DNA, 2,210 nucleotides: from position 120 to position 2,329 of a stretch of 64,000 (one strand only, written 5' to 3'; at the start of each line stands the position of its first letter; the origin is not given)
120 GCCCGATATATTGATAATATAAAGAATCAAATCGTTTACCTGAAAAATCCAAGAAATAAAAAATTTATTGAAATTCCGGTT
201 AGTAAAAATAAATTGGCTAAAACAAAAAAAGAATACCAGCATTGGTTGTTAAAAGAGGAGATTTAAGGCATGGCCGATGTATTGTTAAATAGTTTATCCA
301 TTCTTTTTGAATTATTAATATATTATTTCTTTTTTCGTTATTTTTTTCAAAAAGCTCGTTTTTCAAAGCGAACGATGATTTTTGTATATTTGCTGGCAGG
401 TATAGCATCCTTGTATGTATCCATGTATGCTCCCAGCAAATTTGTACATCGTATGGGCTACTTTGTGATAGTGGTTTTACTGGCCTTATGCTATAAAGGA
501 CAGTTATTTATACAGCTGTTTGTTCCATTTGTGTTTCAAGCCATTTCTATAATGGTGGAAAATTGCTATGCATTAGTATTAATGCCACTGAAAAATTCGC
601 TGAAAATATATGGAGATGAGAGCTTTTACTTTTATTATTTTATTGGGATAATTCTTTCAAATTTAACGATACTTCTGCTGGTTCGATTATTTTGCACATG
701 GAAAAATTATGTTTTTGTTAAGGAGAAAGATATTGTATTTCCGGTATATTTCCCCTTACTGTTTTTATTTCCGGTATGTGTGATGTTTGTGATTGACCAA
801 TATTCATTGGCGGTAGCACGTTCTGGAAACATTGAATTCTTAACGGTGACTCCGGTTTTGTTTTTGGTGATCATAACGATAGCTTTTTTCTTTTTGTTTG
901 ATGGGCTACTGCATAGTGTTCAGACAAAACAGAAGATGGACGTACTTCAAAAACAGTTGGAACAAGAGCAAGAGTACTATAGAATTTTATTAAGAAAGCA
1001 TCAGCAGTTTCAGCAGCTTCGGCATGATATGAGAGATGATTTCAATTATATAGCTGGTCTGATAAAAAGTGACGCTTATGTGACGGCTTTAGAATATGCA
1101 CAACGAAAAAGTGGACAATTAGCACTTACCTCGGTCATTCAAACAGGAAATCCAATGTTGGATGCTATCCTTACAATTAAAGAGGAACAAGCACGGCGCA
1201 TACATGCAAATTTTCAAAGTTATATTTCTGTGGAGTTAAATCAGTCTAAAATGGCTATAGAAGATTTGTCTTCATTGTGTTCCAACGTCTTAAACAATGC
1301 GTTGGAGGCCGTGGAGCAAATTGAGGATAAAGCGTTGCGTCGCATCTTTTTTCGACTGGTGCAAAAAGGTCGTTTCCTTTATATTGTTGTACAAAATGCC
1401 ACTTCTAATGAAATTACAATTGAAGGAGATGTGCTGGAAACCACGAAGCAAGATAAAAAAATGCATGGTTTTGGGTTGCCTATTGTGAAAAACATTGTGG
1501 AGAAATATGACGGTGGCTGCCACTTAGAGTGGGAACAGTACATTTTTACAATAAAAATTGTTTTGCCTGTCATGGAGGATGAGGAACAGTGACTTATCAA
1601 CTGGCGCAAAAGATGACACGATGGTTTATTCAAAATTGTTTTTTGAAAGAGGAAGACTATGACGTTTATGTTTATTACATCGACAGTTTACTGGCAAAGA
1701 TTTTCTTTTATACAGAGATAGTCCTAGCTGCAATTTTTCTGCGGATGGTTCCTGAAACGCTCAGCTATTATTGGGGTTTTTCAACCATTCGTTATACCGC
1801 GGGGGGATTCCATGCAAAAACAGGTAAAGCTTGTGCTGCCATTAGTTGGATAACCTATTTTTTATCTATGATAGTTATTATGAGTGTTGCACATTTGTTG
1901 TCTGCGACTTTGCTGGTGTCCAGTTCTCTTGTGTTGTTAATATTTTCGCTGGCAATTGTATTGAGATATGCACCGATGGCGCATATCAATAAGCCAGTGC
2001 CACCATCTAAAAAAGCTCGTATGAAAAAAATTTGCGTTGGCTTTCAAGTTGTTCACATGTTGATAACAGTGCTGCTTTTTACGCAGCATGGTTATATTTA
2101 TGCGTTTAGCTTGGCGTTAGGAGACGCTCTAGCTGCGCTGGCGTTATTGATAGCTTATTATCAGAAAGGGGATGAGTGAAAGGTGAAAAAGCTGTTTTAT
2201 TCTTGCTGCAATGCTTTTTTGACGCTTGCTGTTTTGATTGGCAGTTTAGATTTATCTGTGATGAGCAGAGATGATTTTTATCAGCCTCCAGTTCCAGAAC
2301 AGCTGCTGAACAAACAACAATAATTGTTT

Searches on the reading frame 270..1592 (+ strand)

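Call 55: search_protein_families(library=pfam, proteins=[window:270-1592:+], max_evalue=0.00001)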
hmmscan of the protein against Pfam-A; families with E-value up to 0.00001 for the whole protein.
window:270-1592:+ (440 aa): 1 family
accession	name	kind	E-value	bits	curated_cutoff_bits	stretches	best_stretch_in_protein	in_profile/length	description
PF14501.12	HATPase_c_5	-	3.4e-22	78.7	22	1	329-433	2-102/102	GHKL domain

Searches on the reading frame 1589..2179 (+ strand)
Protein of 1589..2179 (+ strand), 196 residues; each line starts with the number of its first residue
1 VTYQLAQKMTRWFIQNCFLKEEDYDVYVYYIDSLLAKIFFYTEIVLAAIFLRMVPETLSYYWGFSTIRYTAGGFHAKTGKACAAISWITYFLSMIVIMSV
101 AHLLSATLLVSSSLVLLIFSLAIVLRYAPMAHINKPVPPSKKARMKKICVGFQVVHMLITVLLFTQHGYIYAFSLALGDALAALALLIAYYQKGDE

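Call 55: search_protein_families(library=pfam, proteins=[window:1589-2179:+], max_evalue=0.00001)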
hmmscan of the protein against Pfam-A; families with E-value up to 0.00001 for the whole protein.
window:1589-2179:+ (196 aa): 1 family
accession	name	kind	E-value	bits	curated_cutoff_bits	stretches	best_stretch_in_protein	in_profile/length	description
PF04647.20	AgrB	-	7.3e-29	100.9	23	1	6-187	1-182/185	Accessory gene regulator B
